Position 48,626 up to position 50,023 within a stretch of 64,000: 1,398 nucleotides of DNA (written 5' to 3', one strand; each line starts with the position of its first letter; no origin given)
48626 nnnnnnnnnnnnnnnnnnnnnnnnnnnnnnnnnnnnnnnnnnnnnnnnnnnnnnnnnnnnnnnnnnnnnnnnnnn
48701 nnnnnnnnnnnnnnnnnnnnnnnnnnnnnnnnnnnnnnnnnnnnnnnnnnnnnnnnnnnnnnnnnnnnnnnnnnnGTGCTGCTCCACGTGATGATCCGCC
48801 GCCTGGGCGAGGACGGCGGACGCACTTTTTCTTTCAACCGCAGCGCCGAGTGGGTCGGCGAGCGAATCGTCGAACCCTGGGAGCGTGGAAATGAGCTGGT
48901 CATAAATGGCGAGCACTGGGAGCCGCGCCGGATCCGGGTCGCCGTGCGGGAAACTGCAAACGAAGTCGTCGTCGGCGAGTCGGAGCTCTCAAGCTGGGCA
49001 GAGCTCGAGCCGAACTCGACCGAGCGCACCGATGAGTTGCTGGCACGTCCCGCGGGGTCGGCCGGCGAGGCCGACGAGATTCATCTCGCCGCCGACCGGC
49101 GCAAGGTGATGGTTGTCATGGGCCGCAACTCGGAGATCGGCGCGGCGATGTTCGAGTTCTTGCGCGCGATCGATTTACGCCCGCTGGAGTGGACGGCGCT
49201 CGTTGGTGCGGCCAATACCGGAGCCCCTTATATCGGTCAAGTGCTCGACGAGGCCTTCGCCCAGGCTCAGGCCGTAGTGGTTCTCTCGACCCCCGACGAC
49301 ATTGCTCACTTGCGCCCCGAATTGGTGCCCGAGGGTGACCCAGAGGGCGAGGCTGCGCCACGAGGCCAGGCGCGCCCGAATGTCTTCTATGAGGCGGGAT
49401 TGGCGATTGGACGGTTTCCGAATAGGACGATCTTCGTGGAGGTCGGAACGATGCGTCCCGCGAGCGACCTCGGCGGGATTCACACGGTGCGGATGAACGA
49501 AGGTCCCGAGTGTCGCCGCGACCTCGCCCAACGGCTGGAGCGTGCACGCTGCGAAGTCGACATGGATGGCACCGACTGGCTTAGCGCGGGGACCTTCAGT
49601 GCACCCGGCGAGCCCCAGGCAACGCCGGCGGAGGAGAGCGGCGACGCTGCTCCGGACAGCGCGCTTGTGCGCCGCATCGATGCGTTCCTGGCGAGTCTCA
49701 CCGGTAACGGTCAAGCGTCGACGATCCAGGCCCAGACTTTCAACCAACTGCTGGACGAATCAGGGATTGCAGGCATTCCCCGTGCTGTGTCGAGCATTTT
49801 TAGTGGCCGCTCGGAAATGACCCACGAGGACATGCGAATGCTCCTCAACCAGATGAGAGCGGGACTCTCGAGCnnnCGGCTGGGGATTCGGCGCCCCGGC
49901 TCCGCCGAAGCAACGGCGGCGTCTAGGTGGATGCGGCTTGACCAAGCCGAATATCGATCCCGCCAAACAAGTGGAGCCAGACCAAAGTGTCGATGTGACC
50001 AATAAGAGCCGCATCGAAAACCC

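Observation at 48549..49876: Small ORF translationally coupled to a TIR-like nucleotide-binding protein at the island edge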

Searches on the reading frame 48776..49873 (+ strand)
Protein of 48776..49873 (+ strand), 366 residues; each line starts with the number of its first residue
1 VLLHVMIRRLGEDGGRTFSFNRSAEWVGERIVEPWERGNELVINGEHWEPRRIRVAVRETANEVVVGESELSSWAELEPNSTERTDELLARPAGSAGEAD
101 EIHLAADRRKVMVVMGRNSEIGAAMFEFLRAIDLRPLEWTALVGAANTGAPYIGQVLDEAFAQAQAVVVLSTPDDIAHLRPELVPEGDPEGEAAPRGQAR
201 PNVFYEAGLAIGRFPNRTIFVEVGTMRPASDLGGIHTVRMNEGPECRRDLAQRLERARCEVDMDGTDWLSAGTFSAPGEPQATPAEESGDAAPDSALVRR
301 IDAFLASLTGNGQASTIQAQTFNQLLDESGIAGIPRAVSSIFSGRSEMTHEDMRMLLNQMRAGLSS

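Call 3: search_protein_families(library=pfam, proteins=[window:48776-49873:+], max_evalue=0.1)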
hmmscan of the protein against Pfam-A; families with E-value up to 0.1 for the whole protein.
window:48776-49873:+ (366 aa): 1 family
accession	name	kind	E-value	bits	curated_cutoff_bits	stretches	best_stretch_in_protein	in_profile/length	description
PF10137.14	CAP12-PCTIR_TIR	-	1.8e-23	83.2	24.7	1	110-241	1-118/119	CAP12/Pycsar effector protein, TIR domain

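Call 4: search_protein_families(library=padloc, proteins=[window:48776-49873:+], max_evalue=0.1)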
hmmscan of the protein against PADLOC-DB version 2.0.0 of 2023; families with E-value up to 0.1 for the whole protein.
window:48776-49873:+ (366 aa): 8 families
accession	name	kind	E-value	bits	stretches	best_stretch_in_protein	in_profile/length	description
PDLC05005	PDC-S35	-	1.1e-14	52.8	1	100-264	110-260/264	-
PDLC05004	PDC-S35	-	3.5e-13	47.8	1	28-264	34-262/265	-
PDLC05007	PDC-S35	-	5e-11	40.8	1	77-264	97-275/278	-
PDLC05003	PDC-S35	-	2.5e-09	35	1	99-263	80-237/245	-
PDLC05006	PDC-S35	-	1e-07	29.6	1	99-263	73-228/231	-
PDLC02371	PycTIR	-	2.2e-06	25.2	1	55-256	100-277/288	-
PDLC00731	Effector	-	0.00011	19.3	1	152-259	196-296/306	TIR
PDLC00729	Effector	-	0.00092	16.7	1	198-256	79-136/310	TIR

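Call 8: find_homologous_proteins(query=window:48776-49873:+)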
Query window:48776-49873:+ (366 aa): 233 proteins with E <= 0.001 among 8000 candidates; the best 120 are listed.
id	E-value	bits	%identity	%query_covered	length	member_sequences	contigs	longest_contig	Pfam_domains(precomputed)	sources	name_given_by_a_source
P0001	3.3e-238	808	100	100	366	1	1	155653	PF10137.15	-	-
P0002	2.4e-147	509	65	99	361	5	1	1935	PF10137.15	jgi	-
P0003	7.6e-147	507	68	99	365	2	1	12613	PF10137.15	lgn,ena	-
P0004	3.1e-146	505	64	99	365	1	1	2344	PF10137.15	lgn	-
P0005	4.9e-146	504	65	99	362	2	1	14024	PF10137.15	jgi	jgi:predicted nucleotide-binding protein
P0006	5.8e-144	498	65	98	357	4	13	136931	PF10137.15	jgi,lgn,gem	-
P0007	6.3e-144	498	65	99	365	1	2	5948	PF10137.15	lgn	-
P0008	1.1e-143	497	66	94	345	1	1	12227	PF10137.15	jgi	jgi:predicted nucleotide-binding protein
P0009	2.7e-140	486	62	100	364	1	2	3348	PF10137.15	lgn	-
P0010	6.0e-140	484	61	98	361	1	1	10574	PF10137.15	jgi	jgi:predicted nucleotide-binding protein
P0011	1.4e-136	473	62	99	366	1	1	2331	PF10137.15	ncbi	-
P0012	1.3e-135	470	60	99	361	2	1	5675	PF10137.15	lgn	-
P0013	2.0e-135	470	62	100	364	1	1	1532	PF10137.15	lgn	-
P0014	3.8e-135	469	61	99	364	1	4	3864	PF10137.15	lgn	-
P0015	4.1e-135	469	60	99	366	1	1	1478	PF10137.15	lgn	-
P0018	1.9e-130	453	60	97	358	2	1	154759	PF10137.15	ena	-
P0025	1.3e-115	404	54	95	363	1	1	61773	PF10137.15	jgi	jgi:predicted nucleotide-binding protein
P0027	7.6e-115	402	54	99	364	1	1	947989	PF10137.15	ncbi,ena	-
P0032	2.3e-106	374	50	98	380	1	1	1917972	PF10137.15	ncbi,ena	-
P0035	8.1e-103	362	52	99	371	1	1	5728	PF10137.15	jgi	jgi:predicted nucleotide-binding protein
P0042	1.4e-91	325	48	99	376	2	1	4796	PF10137.15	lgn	-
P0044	7.0e-88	313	47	99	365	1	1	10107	PF10137.15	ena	-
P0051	2.8e-58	216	42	80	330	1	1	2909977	PF10137.15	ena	-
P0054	4.2e-56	209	39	90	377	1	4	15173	PF10137.15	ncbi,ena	-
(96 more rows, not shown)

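Call 12: find_related_loci(query=A1, collection=genome_contigs, flank=6000)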
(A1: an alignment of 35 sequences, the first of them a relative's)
Query A1 (366 aa) in genome_contigs; peptide patterns used: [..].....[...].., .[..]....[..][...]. (x = any residue, [..] = any of these).
81 stretches matched a pattern; 59 encode a relative of the query (tblastn E <= 1e-3); 59 distinct loci.
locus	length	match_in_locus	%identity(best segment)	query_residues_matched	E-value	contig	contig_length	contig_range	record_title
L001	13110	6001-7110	52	1-360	3e-103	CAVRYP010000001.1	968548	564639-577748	MAG: uncultured Solirubrobacterales bacterium isolate MFD06085.bin.2.120 genome assembly, contig: contig_10595, whole ge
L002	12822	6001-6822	41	19-276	7e-59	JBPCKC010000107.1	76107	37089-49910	MAG: Solirubrobacterales bacterium isolate TH_ant_mag_42 S1Ck127_10159604_flag_1_multi_17.9722_len_76107, whole genome s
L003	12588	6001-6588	46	108-301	2e-55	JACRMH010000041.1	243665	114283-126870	MAG: Chloroflexi bacterium isolate NC_groundwater_1902_Pr3_S2p5_49_13 SR2-18-S2p5_coassembly_scaffold_186812, whole geno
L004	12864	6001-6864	40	4-268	2e-53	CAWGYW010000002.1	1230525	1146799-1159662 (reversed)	MAG: uncultured Solirubrobacteraceae bacterium isolate MFD01716.bin.3.19 genome assembly, contig: contig_23644, whole ge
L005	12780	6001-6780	43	26-268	3e-53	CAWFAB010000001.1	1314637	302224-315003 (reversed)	MAG: uncultured Solirubrobacterales bacterium isolate MFD00991.bin.2.112 genome assembly, contig: contig_10535, whole ge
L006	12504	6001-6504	49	110-277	1e-50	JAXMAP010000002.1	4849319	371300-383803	MAG: Phycisphaerae bacterium isolate STL-PLA13 C1.27.fa-2, whole genome shotgun sequence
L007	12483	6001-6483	54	109-271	1e-48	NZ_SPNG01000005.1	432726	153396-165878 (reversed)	Rhodococcus sp. 1R11 NODE_5_length_432726_cov_75.457965, whole genome shotgun sequence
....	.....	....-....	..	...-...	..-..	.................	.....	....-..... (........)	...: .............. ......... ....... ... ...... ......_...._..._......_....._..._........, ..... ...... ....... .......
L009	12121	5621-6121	48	111-277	2e-46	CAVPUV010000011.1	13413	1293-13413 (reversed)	MAG: uncultured Gammaproteobacteria bacterium isolate MFD10097.bin.2.2 genome assembly, contig: contig_1457, whole genom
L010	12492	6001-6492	52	105-268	5e-46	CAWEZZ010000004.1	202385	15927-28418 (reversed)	MAG: uncultured Solirubrobacterales bacterium isolate MFD00991.bin.2.121 genome assembly, contig: contig_59539, whole ge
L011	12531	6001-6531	49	92-268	5e-46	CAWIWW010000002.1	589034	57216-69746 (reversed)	MAG: uncultured Solirubrobacterales bacterium isolate MFD05512.bin.2.131 genome assembly, contig: contig_20018, whole ge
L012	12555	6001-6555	51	105-291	6e-46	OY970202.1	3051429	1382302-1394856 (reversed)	MAG: uncultured Solirubrobacterales bacterium isolate MFD05841.bin.2.96 genome assembly, chromosome: 1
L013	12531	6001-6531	49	92-268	1e-45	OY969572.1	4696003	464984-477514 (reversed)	MAG: uncultured Solirubrobacteraceae bacterium isolate MFD00731.bin.c.2 genome assembly, chromosome: 1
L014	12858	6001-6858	38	14-274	1e-51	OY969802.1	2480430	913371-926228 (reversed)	MAG: uncultured Solirubrobacterales bacterium isolate MFD02840.bin.1.179 genome assembly, chromosome: 1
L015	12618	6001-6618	45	105-311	3e-45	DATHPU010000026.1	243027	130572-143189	MAG TPA_asm: Solirubrobacteraceae bacterium isolate SMAG_U12720 k141_3711034, whole genome shotgun sequence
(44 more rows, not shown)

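Call 34: predict_structure(alignment_id=A1)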
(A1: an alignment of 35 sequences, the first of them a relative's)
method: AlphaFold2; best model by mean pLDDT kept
length: 366 residues; sequences in the alignment: 35
mean_pLDDT: 88.3   pTM: 0.59
mean pLDDT of the five models: 88.3, 83.5, 82.3, 81.5, 81.1
residues with pLDDT >= 90: 222; 70-90: 110; 50-70: 23; < 50: 11
segments of 3 or more residues with pLDDT < 50: 230-233, 286-290
pLDDT, mean of each block of 10 residues (from residue 1): 96 90 97 91 92 95 94 94 95 68 85 93 97 94 73 81 94 87 89 87 88 88 74 70 94 96 97 87 52 77 92 94 96 94 91 97 88
secondary structure, 60 per line:
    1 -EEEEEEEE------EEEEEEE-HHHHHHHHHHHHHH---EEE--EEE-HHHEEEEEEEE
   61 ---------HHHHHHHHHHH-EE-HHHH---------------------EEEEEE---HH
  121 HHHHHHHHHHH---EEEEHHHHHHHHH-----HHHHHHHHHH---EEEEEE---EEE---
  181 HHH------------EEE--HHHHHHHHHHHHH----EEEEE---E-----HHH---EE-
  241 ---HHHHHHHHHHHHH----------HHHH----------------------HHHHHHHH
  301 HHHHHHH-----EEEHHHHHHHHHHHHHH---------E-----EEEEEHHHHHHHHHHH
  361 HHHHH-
elements in order: E2-9 E16-22 H24-37 E41-43 E46-48 E53-60 H70-80 H85-88 E110-115 H119-131 E135-138 H139-147 H153-162 E166-171 E175-177 E196-198 H201-213 E218-222 H244-256 H267-270 H293-307 E313-315 H316-329 E345-349 H350-365

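Call 38: fold_search(model_id=the predicted structure, library=pdb)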
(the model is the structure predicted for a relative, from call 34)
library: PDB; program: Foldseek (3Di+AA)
matches with E <= 10: 539; with E <= 0.001: 0
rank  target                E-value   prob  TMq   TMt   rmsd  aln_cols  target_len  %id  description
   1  9lmq_B                3.3e-03  1.00  0.26  0.29   6.7       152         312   16  Cryo-EM structure of TIR-STING/c-di-GMP complex (released 2025-08-27)
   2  9lmq_D                4.9e-03  1.00  0.24  0.27   6.2       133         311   17  Cryo-EM structure of TIR-STING/c-di-GMP complex (released 2025-08-27)
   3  9ot1_B                2.2e-02  0.99  0.26  0.61   9.1       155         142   14  Helical assembly of the IL-17RA/RB/ACT1 complex (released 2025-12-17)
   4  8rpt_A                3.1e-02  0.97  0.21  0.49   3.9       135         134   18  Crystal structure of human DNPH1 mutant- D80A (released 2024-11-20)
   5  1lnz_A                8.0e-02  0.75  0.23  0.25   7.8       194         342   15  Structure of the Obg GTP-binding protein (released 2002-09-16)
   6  9emx_C                9.5e-02  0.87  0.20  0.41   5.2       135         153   10  Nucleoside 2'deoxyribosyltransferase from Chroococcidiopsis thermalis PCC 7203 Double Mutant Y7F A9S bound to Cordycep (released 2025-05-07)
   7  7ylf                  9.5e-02  0.84  0.21  0.47   9.3       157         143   13  Crystal structure of the chicken Toll-like receptor 15 TIR domain (2-mercaptoethanol adduct) (released 2023-05-31)
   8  3luf_B                9.5e-02  0.35  0.17  0.24  18.0       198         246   15  Structure of probable two-component system response regulator/GGDEF domain protein (released 2010-03-02)
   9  1esj_A                1.1e-01  0.21  0.16  0.19   9.9       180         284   14  CRYSTAL STRUCTURE OF THIAZOLE KINASE MUTANT (C198S) (released 2000-08-09)
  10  8pqr_A                1.4e-01  0.75  0.20  0.41   5.3       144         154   12  Nucleoside 2'deoxyribosyltransferase from Chroococcidiopsis thermalis PCC 7203 WT bound to DAD_Immucillin-H (released 2024-02-21)
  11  4dom                  1.4e-01  0.66  0.22  0.49   8.8       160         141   14  Crystal Structure of the TIR-domain of Human Myeloid Differentiation Primary Response protein (MyD88) (released 2013-04-10)
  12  5ed4_F                1.4e-01  0.28  0.20  0.31  17.1       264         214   11  Structure of a PhoP-DNA complex (released 2016-04-27)
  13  5tqj                  1.5e-01  0.80  0.23  0.57   7.0       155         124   12  Crystal structure of response regulator receiver protein from Burkholderia phymatum (released 2016-11-02)
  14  9emx_B                1.6e-01  0.82  0.21  0.45   5.1       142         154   10  Nucleoside 2'deoxyribosyltransferase from Chroococcidiopsis thermalis PCC 7203 Double Mutant Y7F A9S bound to Cordycep (released 2025-05-07)
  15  8pqr_D                1.6e-01  0.66  0.20  0.40   5.4       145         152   12  Nucleoside 2'deoxyribosyltransferase from Chroococcidiopsis thermalis PCC 7203 WT bound to DAD_Immucillin-H (released 2024-02-21)
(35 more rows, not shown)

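Call 39: search_protein_families(library=ncbifam, proteins=[window:48776-49873:+], max_evalue=1)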
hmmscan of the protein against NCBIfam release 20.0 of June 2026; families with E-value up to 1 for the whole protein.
window:48776-49873:+ (366 aa): 1 family
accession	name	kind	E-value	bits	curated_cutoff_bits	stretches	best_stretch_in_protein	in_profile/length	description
NF050171.1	CDNTAsCap12CFB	equivalog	0.024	13.9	450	1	198-243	79-125/305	CBASS system CD-NTase-associated NAD(+) hydrolase Cap12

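Call 40: search_protein_families(library=phrogs, proteins=[window:48776-49873:+], max_evalue=1)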
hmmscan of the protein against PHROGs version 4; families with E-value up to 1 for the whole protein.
window:48776-49873:+ (366 aa): 2 families
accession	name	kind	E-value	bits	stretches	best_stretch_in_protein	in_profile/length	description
phrog_16442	-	unknown function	2.3e-11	44.4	1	104-257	141-282/287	-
phrog_32858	-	unknown function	0.097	13.6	1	260-289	57-86/113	-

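Call 41: search_solved_structures(query=A1, max_evalue=1, show_alignments=2)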
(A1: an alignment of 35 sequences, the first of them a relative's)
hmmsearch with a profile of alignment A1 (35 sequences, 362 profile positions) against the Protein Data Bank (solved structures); distinct sequences matched with E-value up to 1: 0.

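Call 44: find_homologous_proteins(query=window:48776-49873:+, region=288-366, max_evalue=0.01)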
Query window:48776-49873:+, residues 288-366 (79 aa): 1 proteins with E <= 0.01 among 131 candidates.
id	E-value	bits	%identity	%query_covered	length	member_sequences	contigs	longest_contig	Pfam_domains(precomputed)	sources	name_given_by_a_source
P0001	1.8e-40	153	100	100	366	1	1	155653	PF10137.15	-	-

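Call 55: find_related_loci(query=A1, collection=viral_contigs, flank=5000)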
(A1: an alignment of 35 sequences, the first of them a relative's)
Query A1 (366 aa) in viral_contigs; peptide patterns used: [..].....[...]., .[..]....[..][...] (x = any residue, [..] = any of these).
10 stretches matched a pattern; 1 encode a relative of the query (tblastn E <= 1e-3); 1 distinct loci.
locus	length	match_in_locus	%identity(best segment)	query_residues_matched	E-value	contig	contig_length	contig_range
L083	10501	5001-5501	49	109-276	2e-45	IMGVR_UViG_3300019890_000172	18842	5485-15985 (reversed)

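Call 58: find_encoding_contigs(protein=P0018, flank=4000, max_places=1)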
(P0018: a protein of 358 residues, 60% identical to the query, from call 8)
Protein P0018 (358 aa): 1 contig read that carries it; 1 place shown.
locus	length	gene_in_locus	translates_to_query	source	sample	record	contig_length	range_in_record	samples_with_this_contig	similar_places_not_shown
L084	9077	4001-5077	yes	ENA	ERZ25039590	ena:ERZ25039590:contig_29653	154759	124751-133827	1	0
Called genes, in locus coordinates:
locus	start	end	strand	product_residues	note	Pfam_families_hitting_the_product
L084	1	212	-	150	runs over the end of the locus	-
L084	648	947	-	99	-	-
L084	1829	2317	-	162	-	PF01609:DDE_Tnp_1, PF13751:DDE_Tnp_1_6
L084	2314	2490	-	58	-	-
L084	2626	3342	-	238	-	PF05598:DUF772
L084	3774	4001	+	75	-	-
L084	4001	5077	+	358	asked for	PF10137:CAP12-PCTIR_TIR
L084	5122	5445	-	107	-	-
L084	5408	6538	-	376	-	PF00589:Phage_integrase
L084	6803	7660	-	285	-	-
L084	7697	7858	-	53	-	-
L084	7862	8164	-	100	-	-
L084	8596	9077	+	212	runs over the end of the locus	PF01555:N6_N4_Mtase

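Call 59: find_encoding_contigs(protein=P0025, flank=4000, max_places=1)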
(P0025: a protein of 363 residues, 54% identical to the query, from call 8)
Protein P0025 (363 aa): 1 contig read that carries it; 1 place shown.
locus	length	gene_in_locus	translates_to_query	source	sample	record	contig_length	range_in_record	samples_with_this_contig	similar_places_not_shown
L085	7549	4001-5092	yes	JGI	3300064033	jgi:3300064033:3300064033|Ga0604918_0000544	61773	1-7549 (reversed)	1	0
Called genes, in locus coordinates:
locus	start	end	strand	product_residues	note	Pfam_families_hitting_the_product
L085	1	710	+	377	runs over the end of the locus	PF13620:CarboxypepD_reg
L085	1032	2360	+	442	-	-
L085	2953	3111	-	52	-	PF01381:HTH_3, PF13443:HTH_26 (weak), PF13560:HTH_31 (weak)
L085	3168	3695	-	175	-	-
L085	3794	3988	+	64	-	-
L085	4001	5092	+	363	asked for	PF10137:CAP12-PCTIR_TIR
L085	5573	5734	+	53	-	-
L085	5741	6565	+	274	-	-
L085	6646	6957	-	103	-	PF02452:PemK_toxin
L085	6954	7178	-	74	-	-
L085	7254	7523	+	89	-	-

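Call 60: find_encoding_contigs(protein=P0027, flank=4000, max_places=1)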
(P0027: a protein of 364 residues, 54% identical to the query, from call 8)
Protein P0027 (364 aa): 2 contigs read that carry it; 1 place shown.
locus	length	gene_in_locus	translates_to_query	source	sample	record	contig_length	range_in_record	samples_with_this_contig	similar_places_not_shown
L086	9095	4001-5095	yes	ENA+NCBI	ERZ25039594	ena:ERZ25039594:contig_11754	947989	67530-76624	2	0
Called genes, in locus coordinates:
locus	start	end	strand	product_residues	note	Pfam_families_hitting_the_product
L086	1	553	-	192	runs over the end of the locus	PF01872:RibD_C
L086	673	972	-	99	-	-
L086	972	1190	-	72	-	-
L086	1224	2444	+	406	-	-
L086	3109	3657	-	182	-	-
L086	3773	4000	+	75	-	-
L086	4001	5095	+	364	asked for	PF10137:CAP12-PCTIR_TIR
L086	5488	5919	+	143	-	PF13527:Acetyltransf_9 (faint), PF13673:Acetyltransf_10, PF00583:Acetyltransf_1, PF13508:Acetyltransf_7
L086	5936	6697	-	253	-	PF01149:Fapy_DNA_glyco, PF06831:H2TH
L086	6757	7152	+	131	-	PF14087:DUF4267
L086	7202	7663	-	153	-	PF10263:SprT-like (weak)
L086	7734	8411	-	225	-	PF00574:CLP_protease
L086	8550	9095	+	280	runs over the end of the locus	PF10604:Polyketide_cyc2 (weak), PF08327:AHSA1, PF01022:HTH_5 (faint), PF12802:MarR_2 (faint), PF12840:HTH_20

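Call 61: find_encoding_contigs(protein=P0032, flank=4000, max_places=1)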
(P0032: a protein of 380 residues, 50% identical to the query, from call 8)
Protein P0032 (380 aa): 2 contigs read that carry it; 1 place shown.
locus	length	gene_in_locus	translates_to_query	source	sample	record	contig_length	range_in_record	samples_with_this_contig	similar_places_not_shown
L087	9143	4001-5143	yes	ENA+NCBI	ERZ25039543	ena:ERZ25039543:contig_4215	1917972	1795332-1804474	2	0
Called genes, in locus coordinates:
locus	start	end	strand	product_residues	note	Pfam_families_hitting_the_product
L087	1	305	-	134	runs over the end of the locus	PF00903:Glyoxalase, PF18029:Glyoxalase_6 (weak), PF22677:Ble-like_N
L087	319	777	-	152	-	PF04075:F420H2_quin_red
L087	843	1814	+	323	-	PF00378:ECH_1, PF16113:ECH_2, PF00378:ECH_1, PF16113:ECH_2 (weak)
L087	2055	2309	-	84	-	-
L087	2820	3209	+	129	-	PF05973:Gp49 (weak)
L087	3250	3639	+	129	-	PF13560:HTH_31, PF01381:HTH_3, PF13443:HTH_26 (weak)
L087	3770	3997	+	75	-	-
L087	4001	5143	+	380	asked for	PF10137:CAP12-PCTIR_TIR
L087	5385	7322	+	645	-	PF02463:SMC_N (faint), PF13476:AAA_23 (weak), PF13304:AAA_21, PF13175:AAA_15 (weak)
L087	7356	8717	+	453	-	-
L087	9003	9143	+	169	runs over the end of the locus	-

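Call 62: find_encoding_contigs(protein=P0044, flank=4000, max_places=1)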
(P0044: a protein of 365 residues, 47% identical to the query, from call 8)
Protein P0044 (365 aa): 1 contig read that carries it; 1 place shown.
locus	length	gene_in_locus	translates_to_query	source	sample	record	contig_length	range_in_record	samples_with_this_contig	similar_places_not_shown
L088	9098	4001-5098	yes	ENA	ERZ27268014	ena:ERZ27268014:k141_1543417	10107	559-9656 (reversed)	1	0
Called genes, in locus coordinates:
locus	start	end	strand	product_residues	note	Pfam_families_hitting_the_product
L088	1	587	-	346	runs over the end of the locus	?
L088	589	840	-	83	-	-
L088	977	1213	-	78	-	PF13560:HTH_31, PF12844:HTH_19, PF01381:HTH_3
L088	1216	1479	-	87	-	-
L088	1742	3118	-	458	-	PF04471:Mrr_cat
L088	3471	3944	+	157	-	-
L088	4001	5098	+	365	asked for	PF10137:CAP12-PCTIR_TIR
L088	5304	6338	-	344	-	PF00990:GGDEF, PF00563:EAL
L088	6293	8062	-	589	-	PF08448:PAS_4, PF13426:PAS_9 (weak)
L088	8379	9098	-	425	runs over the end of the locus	?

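Call 63: find_encoding_contigs(protein=P0054, flank=4000, max_places=1)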
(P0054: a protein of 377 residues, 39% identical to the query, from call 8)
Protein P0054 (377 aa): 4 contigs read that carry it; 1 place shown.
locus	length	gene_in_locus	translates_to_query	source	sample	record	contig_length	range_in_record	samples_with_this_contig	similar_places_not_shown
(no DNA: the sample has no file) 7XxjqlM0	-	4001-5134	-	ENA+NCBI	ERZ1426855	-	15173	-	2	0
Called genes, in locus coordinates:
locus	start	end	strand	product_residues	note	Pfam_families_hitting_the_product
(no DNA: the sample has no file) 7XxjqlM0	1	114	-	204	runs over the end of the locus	PF09990:DUF2231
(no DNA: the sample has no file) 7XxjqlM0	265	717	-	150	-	-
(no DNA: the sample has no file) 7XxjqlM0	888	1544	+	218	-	PF00072:Response_reg, PF23198:PDE8A_N (weak), PF00486:Trans_reg_C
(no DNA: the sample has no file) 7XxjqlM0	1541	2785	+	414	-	PF18092:DraK_HK_N (weak), PF00512:HisKA, PF02518:HATPase_c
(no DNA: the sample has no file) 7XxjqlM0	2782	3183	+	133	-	PF06803:DUF1232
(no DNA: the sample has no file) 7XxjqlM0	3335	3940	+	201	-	PF00239:Resolvase, PF08281:Sigma70_r4_2 (faint), PF02796:HTH_7, PF13551:HTH_29 (weak), PF12728:HTH_17 (faint)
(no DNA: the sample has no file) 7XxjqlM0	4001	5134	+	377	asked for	PF10137:CAP12-PCTIR_TIR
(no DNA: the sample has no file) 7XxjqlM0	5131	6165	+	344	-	PF02899:Phage_int_SAM_1 (weak), PF00589:Phage_integrase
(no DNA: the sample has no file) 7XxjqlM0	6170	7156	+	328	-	PF14022:DUF4238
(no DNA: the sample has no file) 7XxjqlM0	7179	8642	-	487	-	PF18145:SAVED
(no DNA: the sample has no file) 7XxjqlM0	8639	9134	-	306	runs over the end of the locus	PF13401:AAA_22 (faint), PF00004:AAA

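Call 64: find_encoding_contigs(protein=P0051, flank=4000, max_places=1)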
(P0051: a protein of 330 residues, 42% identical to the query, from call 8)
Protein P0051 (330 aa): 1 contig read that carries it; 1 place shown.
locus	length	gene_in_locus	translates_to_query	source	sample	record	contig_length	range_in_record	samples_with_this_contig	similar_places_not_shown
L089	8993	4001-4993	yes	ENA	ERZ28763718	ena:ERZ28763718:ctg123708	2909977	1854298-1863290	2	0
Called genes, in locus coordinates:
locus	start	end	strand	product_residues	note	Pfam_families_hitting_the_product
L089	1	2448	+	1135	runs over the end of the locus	PF18998:Flg_new_2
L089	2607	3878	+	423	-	PF00202:Aminotran_3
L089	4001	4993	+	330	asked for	PF10137:CAP12-PCTIR_TIR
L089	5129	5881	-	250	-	-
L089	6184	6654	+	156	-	PF18306:LDcluster4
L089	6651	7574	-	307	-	PF01497:Peripla_BP_2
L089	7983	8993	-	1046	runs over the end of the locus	PF04313:HSDR_N, PF04851:ResIII, PF18766:SWI2_SNF2, PF22679:T1R_D3-like, PF11867:T1RH-like_C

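Call 80: search_dna_similar(query=window:48776-49873:+, collection=plasmids, mode=protein, max_rows=15, max_evalue=0.001)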
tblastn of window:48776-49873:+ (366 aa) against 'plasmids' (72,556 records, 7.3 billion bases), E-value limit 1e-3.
Records with a match: 10; places in all: 10; records where one place covers at least 80% of the query: 0.
Best place of each record, by identity: <60% 10.
By first word of the organism name: Rhodococcus 4; Kocuria 2; Curtobacterium 1; Microbacterium 1; Arthrobacter 1; Sinomonas 1.
By predicted mobility (MOB-suite, as given by PLSDB): mobilizable 7; non-mobilizable 2; conjugative 1.
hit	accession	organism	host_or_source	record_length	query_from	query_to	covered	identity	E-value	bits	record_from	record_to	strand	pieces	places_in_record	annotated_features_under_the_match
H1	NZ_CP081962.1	Curtobacterium sp. TC1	Medicago sativa,cell culture,seed ...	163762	89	277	52%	50.8%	1e-48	183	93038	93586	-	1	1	nucleotide-binding protein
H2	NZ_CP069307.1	Rhodococcus aetherivorans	monoisolate,Minnesota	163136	105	271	46%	53.3%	8e-47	177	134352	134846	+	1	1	nucleotide-binding protein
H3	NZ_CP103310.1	Rhodococcus pyridinivorans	Sediment samples were collected from a ...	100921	105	271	46%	52.7%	4e-46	175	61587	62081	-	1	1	nucleotide-binding protein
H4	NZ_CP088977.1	Rhodococcus pyridinivorans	pure culture,soil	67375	105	271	46%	52.7%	6e-46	175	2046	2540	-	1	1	nucleotide-binding protein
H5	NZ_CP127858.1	Kocuria rosea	single cell culture,deep sea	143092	105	275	47%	50.9%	9e-48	180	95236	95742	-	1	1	nucleotide-binding protein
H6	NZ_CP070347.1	Microbacterium hominis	cell culture,Plastic debris in ...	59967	105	280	48%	48.9%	3e-46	176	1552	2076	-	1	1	nucleotide-binding protein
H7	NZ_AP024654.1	Arthrobacter sp. NicSoilB4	-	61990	106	273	46%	50.0%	2e-43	168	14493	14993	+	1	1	nucleotide-binding protein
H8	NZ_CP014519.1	Sinomonas atrocyanea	cell culture,contaminant from air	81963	80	284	56%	34.6%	5e-28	122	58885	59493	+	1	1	nucleotide-binding protein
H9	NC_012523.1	Rhodococcus opacus B4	-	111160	109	285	48%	36.1%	7e-28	122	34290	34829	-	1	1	nucleotide-binding protein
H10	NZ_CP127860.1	Kocuria rosea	single cell culture,deep sea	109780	89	277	52%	31.1%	3e-18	94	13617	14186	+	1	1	TIR domain-containing protein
